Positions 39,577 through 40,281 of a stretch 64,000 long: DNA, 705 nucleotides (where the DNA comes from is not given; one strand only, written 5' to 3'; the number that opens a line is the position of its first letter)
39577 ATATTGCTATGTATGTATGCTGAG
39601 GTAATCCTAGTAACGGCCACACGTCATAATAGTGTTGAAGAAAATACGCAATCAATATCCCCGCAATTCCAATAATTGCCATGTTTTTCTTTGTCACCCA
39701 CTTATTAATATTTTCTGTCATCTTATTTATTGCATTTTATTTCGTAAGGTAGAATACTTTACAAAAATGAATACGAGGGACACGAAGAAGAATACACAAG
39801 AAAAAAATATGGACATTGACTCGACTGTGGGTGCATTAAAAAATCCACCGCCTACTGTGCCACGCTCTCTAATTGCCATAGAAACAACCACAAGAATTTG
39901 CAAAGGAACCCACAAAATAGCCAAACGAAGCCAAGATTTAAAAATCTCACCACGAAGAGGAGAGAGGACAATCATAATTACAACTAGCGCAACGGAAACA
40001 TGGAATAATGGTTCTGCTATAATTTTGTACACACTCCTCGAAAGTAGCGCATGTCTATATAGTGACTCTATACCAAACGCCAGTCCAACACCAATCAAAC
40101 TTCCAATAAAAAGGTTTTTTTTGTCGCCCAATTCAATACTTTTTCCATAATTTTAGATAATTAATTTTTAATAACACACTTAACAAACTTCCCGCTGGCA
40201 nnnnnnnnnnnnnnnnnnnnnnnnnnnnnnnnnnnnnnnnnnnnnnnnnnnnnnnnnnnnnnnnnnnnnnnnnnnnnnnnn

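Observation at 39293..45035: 1565-aa beta-helix / HEXXH surface protein operon with two paralogous 4-TM proteins and an upstream 22-bp inverted repeat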

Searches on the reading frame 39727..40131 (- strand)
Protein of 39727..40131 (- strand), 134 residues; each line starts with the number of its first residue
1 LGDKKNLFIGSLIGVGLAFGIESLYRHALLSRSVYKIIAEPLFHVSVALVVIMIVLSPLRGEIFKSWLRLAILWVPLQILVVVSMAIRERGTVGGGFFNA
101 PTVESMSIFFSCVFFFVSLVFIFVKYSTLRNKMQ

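Call 6: search_protein_families(library=pfam, proteins=[window:39727-40131:-], max_evalue=0.1)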
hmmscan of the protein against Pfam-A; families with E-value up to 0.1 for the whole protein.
window:39727-40131:- (134 aa): 0 families

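Call 23: search_protein_families(library=ncbifam, proteins=[window:39727-40131:-], max_evalue=0.1)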
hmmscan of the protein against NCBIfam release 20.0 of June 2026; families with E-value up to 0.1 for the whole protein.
window:39727-40131:- (134 aa): 0 families

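Call 25: find_homologous_proteins(query=A1, max_evalue=0.01)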
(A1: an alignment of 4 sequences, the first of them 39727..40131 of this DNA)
Query A1 (4 sequences) (134 aa, profile of the alignment): 33 proteins with E <= 0.01 among 4712 candidates.
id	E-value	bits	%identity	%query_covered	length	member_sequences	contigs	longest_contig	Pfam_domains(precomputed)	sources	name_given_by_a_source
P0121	4.3e-45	171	37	77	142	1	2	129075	-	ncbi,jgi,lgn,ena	ncbi:MAG: hypothetical protein WC791_01400 [Candidatus Paceibacterota bacterium]|jgi:hypothetical pr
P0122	2.1e-42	162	-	-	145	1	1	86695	-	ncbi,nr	ncbi:MAG: hypothetical protein M0P64_01710 [Candidatus Pacebacteria bacterium]|nr:hypothetical prote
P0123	1.9e-41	159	100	100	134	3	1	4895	-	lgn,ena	-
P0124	1.7e-36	143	-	-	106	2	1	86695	-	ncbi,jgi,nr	ncbi:MAG: hypothetical protein M0P64_01720 [Candidatus Pacebacteria bacterium]|jgi:hypothetical prot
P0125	4.0e-34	136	35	96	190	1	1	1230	-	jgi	jgi:hypothetical protein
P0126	4.3e-32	129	76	98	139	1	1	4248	-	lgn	-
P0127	7.2e-32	128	50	7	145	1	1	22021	-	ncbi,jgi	ncbi:MAG: hypothetical protein WC791_04640 [Candidatus Paceibacterota bacterium]|jgi:hypothetical pr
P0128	8.5e-31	125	35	98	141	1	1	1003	-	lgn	-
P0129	2.1e-30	124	64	99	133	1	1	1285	-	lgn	-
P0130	2.0e-28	117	68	98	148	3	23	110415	-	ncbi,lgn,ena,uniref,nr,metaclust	ncbi:MAG: hypothetical protein UU88_C0003G0049 [Parcubacteria group bacterium GW2011_GWC1_42_11]|uni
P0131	9.1e-27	112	-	-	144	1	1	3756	-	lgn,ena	-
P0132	8.4e-26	109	70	90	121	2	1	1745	-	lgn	-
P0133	4.7e-24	103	28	19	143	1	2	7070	-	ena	-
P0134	3.7e-23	100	22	65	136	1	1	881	-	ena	-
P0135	6.4e-23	99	-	-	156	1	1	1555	-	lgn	-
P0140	1.6e-17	82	31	38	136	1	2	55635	-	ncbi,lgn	-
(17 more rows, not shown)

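Call 26: find_encoding_contigs(protein=P0130, flank=8000, max_places=3)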
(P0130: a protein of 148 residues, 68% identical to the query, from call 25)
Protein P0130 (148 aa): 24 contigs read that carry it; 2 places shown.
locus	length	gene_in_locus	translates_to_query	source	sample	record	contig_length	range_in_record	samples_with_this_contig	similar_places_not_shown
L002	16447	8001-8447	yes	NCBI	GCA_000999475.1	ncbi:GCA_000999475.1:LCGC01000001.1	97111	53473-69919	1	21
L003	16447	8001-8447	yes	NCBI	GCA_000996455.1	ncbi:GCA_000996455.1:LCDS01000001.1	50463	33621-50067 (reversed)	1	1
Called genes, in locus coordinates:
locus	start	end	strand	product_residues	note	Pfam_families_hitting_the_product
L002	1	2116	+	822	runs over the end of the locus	PF00521:DNA_topoisoIV, PF03989:DNA_gyraseA_C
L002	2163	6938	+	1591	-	PF02450:LCAT, PF24096:DUF7379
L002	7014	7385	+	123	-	-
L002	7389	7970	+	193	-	-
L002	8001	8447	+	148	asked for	-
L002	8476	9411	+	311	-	-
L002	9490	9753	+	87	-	-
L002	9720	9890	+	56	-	-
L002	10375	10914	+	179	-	PF02475:TRM5-TYW2_MTfase (weak), PF01209:Ubie_methyltran, PF01728:FtsJ (weak), PF05175:MTS (weak), PF13847:Methyltransf_31, PF08241:Methyltransf_11, PF08242:Methyltransf_12, PF13649:Methyltransf_25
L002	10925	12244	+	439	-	PF01547:SBP_bac_1, PF13416:SBP_bac_8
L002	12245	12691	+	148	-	-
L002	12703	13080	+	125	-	PF18895:T4SS_pilin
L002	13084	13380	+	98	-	PF18895:T4SS_pilin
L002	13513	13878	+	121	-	PF18895:T4SS_pilin (weak)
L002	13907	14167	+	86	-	PF18895:T4SS_pilin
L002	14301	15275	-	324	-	-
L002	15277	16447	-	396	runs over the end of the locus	-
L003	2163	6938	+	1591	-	PF02450:LCAT, PF24096:DUF7379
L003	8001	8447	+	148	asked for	-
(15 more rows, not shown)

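Call 27: find_encoding_contigs(protein=P0127, flank=8000, max_places=2)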
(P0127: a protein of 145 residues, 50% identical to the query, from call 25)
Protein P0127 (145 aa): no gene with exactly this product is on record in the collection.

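Call 28: find_encoding_contigs(protein=P0140, flank=8000, max_places=2)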
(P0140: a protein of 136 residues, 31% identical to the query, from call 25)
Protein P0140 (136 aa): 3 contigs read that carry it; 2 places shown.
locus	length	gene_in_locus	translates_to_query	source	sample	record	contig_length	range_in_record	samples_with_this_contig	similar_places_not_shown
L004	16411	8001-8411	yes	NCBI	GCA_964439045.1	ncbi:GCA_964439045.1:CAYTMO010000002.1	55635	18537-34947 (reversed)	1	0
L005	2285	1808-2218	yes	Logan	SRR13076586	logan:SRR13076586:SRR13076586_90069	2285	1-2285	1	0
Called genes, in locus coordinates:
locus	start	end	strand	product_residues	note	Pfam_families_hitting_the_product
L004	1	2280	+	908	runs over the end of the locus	PF00005:ABC_tran (faint), PF02463:SMC_N (faint), PF13191:AAA_16 (faint), PF13555:AAA_29 (faint), PF20703:nSTAND1 (faint), PF20720:nSTAND3 (faint), PF05729:NACHT (faint), PF17760:UvrA_inter, +2 more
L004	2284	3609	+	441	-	PF08459:UvrC_RNaseH_dom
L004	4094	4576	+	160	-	PF00588:SpoU_methylase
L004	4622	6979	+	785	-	PF28492:Beta_helix_4 (weak), PF02450:LCAT, PF24096:DUF7379 (weak)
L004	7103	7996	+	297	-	-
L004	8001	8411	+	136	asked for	-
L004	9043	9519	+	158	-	PF10881:DUF2726, PF18741:MTES_1575 (faint)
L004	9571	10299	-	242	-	PF01909:NTP_transf_2 (weak)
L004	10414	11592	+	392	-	PF11294:DUF3095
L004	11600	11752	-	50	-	-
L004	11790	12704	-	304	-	PF01149:Fapy_DNA_glyco, PF06831:H2TH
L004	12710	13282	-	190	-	PF01330:RuvA_N, PF14520:HHH_5, PF07499:RuvA_C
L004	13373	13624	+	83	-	PF01649:Ribosomal_S20p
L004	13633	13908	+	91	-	-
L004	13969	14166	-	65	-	PF00313:CSD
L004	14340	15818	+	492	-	PF00005:ABC_tran, PF02463:SMC_N (faint), PF03193:RsgA_GTPase (faint), PF13555:AAA_29 (faint), PF13304:AAA_21 (faint), PF13476:AAA_23 (faint), PF00005:ABC_tran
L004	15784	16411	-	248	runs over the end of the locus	PF01479:S4 (weak), PF00849:PseudoU_synth_2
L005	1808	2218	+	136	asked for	-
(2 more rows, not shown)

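Call 35: find_related_loci(query=A3, collection=genome_contigs, flank=10000)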
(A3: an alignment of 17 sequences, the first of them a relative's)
Query A3 (145 aa) in genome_contigs; peptide patterns used: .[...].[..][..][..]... (x = any residue, [..] = any of these).
62 stretches matched a pattern; 13 encode a relative of the query (tblastn E <= 1e-3); 12 distinct loci.
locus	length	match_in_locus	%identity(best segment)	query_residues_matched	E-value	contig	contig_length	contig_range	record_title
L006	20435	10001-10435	79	1-145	2e-71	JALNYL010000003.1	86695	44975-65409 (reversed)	MAG: Candidatus Paceibacterota bacterium isolate SO_2017_GW1 bin 158 NODE_1684_length_86695_cov_1.629297_OW334_2017, who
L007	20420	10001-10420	39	1-144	1e-24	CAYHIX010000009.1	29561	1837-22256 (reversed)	MAG TPA_asm: uncultured Candidatus Saccharibacteria bacterium isolate ERP119705_co13_454 genome assembly, contig: NODE_1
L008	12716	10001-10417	38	1-144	2e-15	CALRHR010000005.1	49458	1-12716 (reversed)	MAG: Candidatus Nomurabacteria bacterium isolate TrH-25oct19-200 genome assembly, contig: TrH-25oct19-C1087, whole genom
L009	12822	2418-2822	39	1-144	4e-15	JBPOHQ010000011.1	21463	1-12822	MAG: Candidatus Nomurabacteria bacterium isolate MAG_121 c_000000368223, whole genome shotgun sequence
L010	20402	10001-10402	36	1-144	8e-15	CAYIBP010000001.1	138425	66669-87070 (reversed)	MAG TPA_asm: uncultured Candidatus Saccharibacteria bacterium isolate ERP119705_co1_115 genome assembly, contig: NODE_36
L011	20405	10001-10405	30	1-145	2e-14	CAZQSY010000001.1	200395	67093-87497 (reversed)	MAG TPA_asm: uncultured Candidatus Saccharibacteria bacterium isolate SRP329715_co1_6 genome assembly, contig: NODE_43_l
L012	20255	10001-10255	44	63-145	1e-13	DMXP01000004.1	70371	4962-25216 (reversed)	MAG TPA_asm: Candidatus Yonathbacteria bacterium isolate UBA11698 contig_4763, whole genome shotgun sequence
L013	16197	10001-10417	34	1-145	5e-14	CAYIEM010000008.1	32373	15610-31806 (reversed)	MAG TPA_asm: uncultured Candidatus Saccharibacteria bacterium isolate ERP119705_co1_285 genome assembly, contig: NODE_12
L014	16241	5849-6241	34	1-143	6e-12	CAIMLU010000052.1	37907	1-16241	uncultured bacterium isolate Loclat_bin-20597 genome assembly, contig: bin-20597:52/66, whole genome shotgun sequence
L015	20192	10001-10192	45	80-144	3e-11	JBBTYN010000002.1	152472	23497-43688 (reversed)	MAG: Patescibacteria group bacterium isolate H41-bin112_1 H41_bin112_1_000000000002, whole genome shotgun sequence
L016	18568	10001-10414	35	1-144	4e-10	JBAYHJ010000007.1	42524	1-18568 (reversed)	MAG: Candidatus Paceibacterota bacterium isolate SO_2016_GW1_147 scaffold01701_OW334_2016, whole genome shotgun sequence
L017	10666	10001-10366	30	1-142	1e-8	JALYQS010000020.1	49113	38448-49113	MAG: bacterium isolate MDV bin69 SD1454-56_k127_1448557, whole genome shotgun sequence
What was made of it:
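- Tried and rejected: I repeated it with type-I members only (call 35), so the genome loci are biased towards type I.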

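Call 38: search_protein_families(library=pfam, proteins=[L007:6992-9976:+, L008:6845-9973:+, L010:16-5682:+, L010:7052-9994:+, L011:6129-9986:+, L012:5845-9831:+, L013:41-3631:+, L015:5947-9762:+], max_evalue=0.001)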
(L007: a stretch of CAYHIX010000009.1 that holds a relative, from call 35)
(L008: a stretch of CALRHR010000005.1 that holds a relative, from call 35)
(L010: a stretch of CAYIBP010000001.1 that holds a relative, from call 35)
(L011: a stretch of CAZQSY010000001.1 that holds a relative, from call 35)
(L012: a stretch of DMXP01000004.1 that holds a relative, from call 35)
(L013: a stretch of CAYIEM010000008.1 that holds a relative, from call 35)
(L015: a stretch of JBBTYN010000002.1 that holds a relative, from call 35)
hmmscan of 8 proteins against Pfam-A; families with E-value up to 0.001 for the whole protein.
L007:6992-9976:+ (994 aa): 7 families
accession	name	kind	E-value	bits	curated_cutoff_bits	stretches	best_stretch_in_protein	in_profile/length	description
PF02450.21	LCAT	-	2.2e-12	47.3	21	1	363-662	69-358/392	Lecithin:cholesterol acyltransferase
PF16410.10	DUF5018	-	7.9e-12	45.1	38.2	1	197-279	133-212/352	Domain of unknown function (DUF5018)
PF24096.1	DUF7379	-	2.1e-06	28.2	33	1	421-481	57-116/191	Domain of unknown function (DUF7379)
PF02089.21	Palm_thioest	-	5.4e-05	23.5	26.8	1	422-482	62-115/254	Palmitoyl protein thioesterase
PF07819.20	PGAP1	-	0.00029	21.1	24.3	0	422-481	77-133/233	PGAP1-like alpha/beta domain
PF05990.18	DUF900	-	0.0004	20.4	20.5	1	414-474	73-134/232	Alpha/beta hydrolase of unknown function (DUF900)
PF05057.20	DUF676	-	0.00051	20.1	20.3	0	426-470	68-113/217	Putative serine esterase (DUF676)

L008:6845-9973:+ (1042 aa): 5 families
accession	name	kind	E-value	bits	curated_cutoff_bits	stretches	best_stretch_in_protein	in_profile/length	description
PF02450.21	LCAT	-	1.5e-11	44.6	21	1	414-716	66-357/392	Lecithin:cholesterol acyltransferase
PF24096.1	DUF7379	-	1e-06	29.2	33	1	477-536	58-116/191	Domain of unknown function (DUF7379)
PF05990.18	DUF900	-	6.4e-05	23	20.5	1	471-531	75-135/232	Alpha/beta hydrolase of unknown function (DUF900)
PF07819.20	PGAP1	-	0.00025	21.3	24.3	0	484-535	85-132/233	PGAP1-like alpha/beta domain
PF05057.20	DUF676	-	0.00055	19.9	20.3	0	481-526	68-114/217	Putative serine esterase (DUF676)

L010:16-5682:+ (1888 aa): 6 families
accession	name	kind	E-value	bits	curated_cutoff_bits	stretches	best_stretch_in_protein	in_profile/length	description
PF00082.27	Peptidase_S8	-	6.2e-38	131.2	21.8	1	47-274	4-250/288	Subtilase family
PF02450.21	LCAT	-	6.2e-12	45.9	21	1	1421-1709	89-358/392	Lecithin:cholesterol acyltransferase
PF24096.1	DUF7379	-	7.4e-07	29.7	33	1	1458-1518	57-116/191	Domain of unknown function (DUF7379)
PF00801.26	PKD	-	4e-05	24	23.5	1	577-646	5-68/80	PKD domain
PF05990.18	DUF900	-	0.00013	22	20.5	1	1449-1511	71-134/232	Alpha/beta hydrolase of unknown function (DUF900)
PF02089.21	Palm_thioest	-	0.0002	21.6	26.8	1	1460-1520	63-116/254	Palmitoyl protein thioesterase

L010:7052-9994:+ (980 aa): 5 families
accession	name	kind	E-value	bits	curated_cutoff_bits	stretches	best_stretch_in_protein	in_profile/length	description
PF02450.21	LCAT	-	7.9e-13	48.8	21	1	513-800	89-359/392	Lecithin:cholesterol acyltransferase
PF24096.1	DUF7379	-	2.8e-06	27.9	33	1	550-610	57-116/191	Domain of unknown function (DUF7379)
PF05990.18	DUF900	-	5.5e-05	23.2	20.5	1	541-603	71-134/232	Alpha/beta hydrolase of unknown function (DUF900)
PF02089.21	Palm_thioest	-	8.4e-05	22.8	26.8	1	551-612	62-116/254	Palmitoyl protein thioesterase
PF05057.20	DUF676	-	0.0008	19.4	20.3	0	557-608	70-127/217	Putative serine esterase (DUF676)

L011:6129-9986:+ (1285 aa): 3 families
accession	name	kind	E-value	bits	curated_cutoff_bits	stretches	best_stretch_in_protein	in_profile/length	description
PF02450.21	LCAT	-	8.2e-13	48.8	21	1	620-821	67-243/392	Lecithin:cholesterol acyltransferase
PF24096.1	DUF7379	-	1.2e-07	32.3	33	1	683-743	59-118/191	Domain of unknown function (DUF7379)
PF07819.20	PGAP1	-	0.00074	19.8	24.3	0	690-741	86-133/233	PGAP1-like alpha/beta domain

L012:5845-9831:+ (1328 aa): 4 families
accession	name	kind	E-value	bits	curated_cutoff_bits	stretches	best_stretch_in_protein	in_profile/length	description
PF02450.21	LCAT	-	5.8e-13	49.3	21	1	675-970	88-358/392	Lecithin:cholesterol acyltransferase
PF24096.1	DUF7379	-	4.8e-08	33.6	33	1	712-771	57-115/191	Domain of unknown function (DUF7379)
PF02089.21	Palm_thioest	-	0.00012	22.3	26.8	1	685-774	40-116/254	Palmitoyl protein thioesterase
PF05057.20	DUF676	-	0.0003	20.8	20.3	1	711-763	65-118/217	Putative serine esterase (DUF676)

L013:41-3631:+ (1196 aa): 3 families
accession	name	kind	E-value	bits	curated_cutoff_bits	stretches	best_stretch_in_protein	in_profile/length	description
PF02450.21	LCAT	-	1.7e-11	44.4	21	1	556-738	89-248/392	Lecithin:cholesterol acyltransferase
PF24096.1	DUF7379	-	2e-07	31.6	33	1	595-652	59-115/191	Domain of unknown function (DUF7379)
PF05990.18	DUF900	-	0.00012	22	20.5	1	584-652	71-139/232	Alpha/beta hydrolase of unknown function (DUF900)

L015:5947-9762:+ (1271 aa): 5 families
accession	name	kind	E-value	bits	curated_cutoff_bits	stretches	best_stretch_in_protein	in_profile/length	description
PF02450.21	LCAT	-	2e-12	47.5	21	1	610-905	68-352/392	Lecithin:cholesterol acyltransferase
PF24096.1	DUF7379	-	1.2e-06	29.1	33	1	669-729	57-116/191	Domain of unknown function (DUF7379)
PF05990.18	DUF900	-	4.8e-05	23.4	20.5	1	662-722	73-134/232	Alpha/beta hydrolase of unknown function (DUF900)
PF02089.21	Palm_thioest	-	0.00062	20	26.8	0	669-732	61-117/254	Palmitoyl protein thioesterase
PF05057.20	DUF676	-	0.00062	19.8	20.3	0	673-718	67-113/217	Putative serine esterase (DUF676)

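Call 39: search_protein_families(library=pfam, proteins=[L013:10891-14241:+, L014:1831-5826:+, L016:6949-9981:+, L017:6504-9974:+, L009:113-2401:+, L010:10410-13280:+, L002:2127-6938:+, L004:4622-6979:+], max_evalue=0.001)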
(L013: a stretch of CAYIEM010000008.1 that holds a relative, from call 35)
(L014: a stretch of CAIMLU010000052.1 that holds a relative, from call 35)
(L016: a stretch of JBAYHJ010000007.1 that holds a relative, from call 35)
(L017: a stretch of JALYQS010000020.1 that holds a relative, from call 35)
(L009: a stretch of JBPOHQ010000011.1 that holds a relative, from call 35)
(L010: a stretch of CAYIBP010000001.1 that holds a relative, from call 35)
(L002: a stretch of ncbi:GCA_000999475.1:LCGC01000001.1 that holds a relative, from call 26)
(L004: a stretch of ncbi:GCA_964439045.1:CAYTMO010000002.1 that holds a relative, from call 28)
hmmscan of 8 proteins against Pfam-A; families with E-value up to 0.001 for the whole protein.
L013:10891-14241:+ (1116 aa): 3 families
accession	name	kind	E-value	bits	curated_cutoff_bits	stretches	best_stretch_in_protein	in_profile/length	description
PF02450.21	LCAT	-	4.5e-15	56.2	21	1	491-723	90-321/392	Lecithin:cholesterol acyltransferase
PF24096.1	DUF7379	-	0.00028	21.3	33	1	518-576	59-118/191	Domain of unknown function (DUF7379)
PF07819.20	PGAP1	-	0.00048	20.4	24.3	0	514-574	73-133/233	PGAP1-like alpha/beta domain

L014:1831-5826:+ (1331 aa): 3 families
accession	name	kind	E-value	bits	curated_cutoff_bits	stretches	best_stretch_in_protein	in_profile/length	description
PF02450.21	LCAT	-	2.7e-09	37.2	21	1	568-709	89-208/392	Lecithin:cholesterol acyltransferase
PF24096.1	DUF7379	-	1e-07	32.5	33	1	605-664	57-115/191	Domain of unknown function (DUF7379)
PF05990.18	DUF900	-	0.00027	20.9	20.5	1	599-658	74-134/232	Alpha/beta hydrolase of unknown function (DUF900)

L016:6949-9981:+ (1010 aa): 6 families
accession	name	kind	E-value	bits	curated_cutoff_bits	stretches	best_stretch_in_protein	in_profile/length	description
PF02450.21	LCAT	-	2.2e-11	44.1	21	1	350-533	88-247/392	Lecithin:cholesterol acyltransferase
PF24096.1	DUF7379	-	2.3e-07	31.4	33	1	376-448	47-116/191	Domain of unknown function (DUF7379)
PF05990.18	DUF900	-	5.3e-05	23.2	20.5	1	380-444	72-136/232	Alpha/beta hydrolase of unknown function (DUF900)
PF05057.20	DUF676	-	0.00014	21.9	20.3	1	392-439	67-115/217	Putative serine esterase (DUF676)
PF07819.20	PGAP1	-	0.00055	20.2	24.3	0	396-448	85-133/233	PGAP1-like alpha/beta domain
PF02089.21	Palm_thioest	-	0.00087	19.5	26.8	0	385-449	60-115/254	Palmitoyl protein thioesterase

L017:6504-9974:+ (1156 aa): 4 families
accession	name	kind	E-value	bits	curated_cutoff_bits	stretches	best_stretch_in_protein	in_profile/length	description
PF02450.21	LCAT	-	5.1e-16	59.3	21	1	543-818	90-356/392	Lecithin:cholesterol acyltransferase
PF24096.1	DUF7379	-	7e-07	29.8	33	1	581-640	58-116/191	Domain of unknown function (DUF7379)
PF05990.18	DUF900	-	0.00011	22.2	20.5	1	571-636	71-136/232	Alpha/beta hydrolase of unknown function (DUF900)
PF02089.21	Palm_thioest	-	0.00088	19.5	26.8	0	572-642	55-116/254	Palmitoyl protein thioesterase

L009:113-2401:+ (762 aa): 5 families
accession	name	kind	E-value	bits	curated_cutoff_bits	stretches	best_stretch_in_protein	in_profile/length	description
PF02450.21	LCAT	-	2.9e-13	50.3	21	1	127-372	90-321/392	Lecithin:cholesterol acyltransferase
PF24096.1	DUF7379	-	2.3e-08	34.7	33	1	163-224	58-118/191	Domain of unknown function (DUF7379)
PF05990.18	DUF900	-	6.8e-06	26.1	20.5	1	154-215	72-134/232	Alpha/beta hydrolase of unknown function (DUF900)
PF05057.20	DUF676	-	3.9e-05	23.7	20.3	1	166-215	67-120/217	Putative serine esterase (DUF676)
PF02089.21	Palm_thioest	-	0.00012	22.3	26.8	1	147-224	46-116/254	Palmitoyl protein thioesterase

L010:10410-13280:+ (956 aa): 5 families
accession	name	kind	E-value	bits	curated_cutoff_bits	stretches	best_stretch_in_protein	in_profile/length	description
PF02450.21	LCAT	-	3.3e-12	46.8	21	1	685-880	67-233/392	Lecithin:cholesterol acyltransferase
PF24096.1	DUF7379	-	2.3e-06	28.2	33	1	747-805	58-115/191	Domain of unknown function (DUF7379)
PF02089.21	Palm_thioest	-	1.8e-05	25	26.8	1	747-809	62-117/254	Palmitoyl protein thioesterase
PF05990.18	DUF900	-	3.8e-05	23.7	20.5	1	737-799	71-134/232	Alpha/beta hydrolase of unknown function (DUF900)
PF05057.20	DUF676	-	0.00018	21.5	20.3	1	754-805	71-128/217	Putative serine esterase (DUF676)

L002:2127-6938:+ (1603 aa): 2 families
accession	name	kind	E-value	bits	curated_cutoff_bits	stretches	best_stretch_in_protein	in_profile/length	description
PF02450.21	LCAT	-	4e-11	43.2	21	1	654-817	85-228/392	Lecithin:cholesterol acyltransferase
PF24096.1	DUF7379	-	2.3e-08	34.6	33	1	691-753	56-117/191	Domain of unknown function (DUF7379)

L004:4622-6979:+ (785 aa): 4 families
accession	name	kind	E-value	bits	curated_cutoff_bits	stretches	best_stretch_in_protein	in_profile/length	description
PF02450.21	LCAT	-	1.5e-10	41.3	21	1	496-647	90-219/392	Lecithin:cholesterol acyltransferase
PF24096.1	DUF7379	-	3.2e-07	30.9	33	1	534-591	60-116/191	Domain of unknown function (DUF7379)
PF05990.18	DUF900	-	0.00011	22.2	20.5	1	524-584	73-134/232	Alpha/beta hydrolase of unknown function (DUF900)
PF05057.20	DUF676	-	0.00092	19.2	20.3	0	531-586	66-124/217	Putative serine esterase (DUF676)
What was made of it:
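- All 16 of those upstream proteins tested have PF02450 LCAT, E = 1e-9 to 1e-16 (calls 38, 39).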
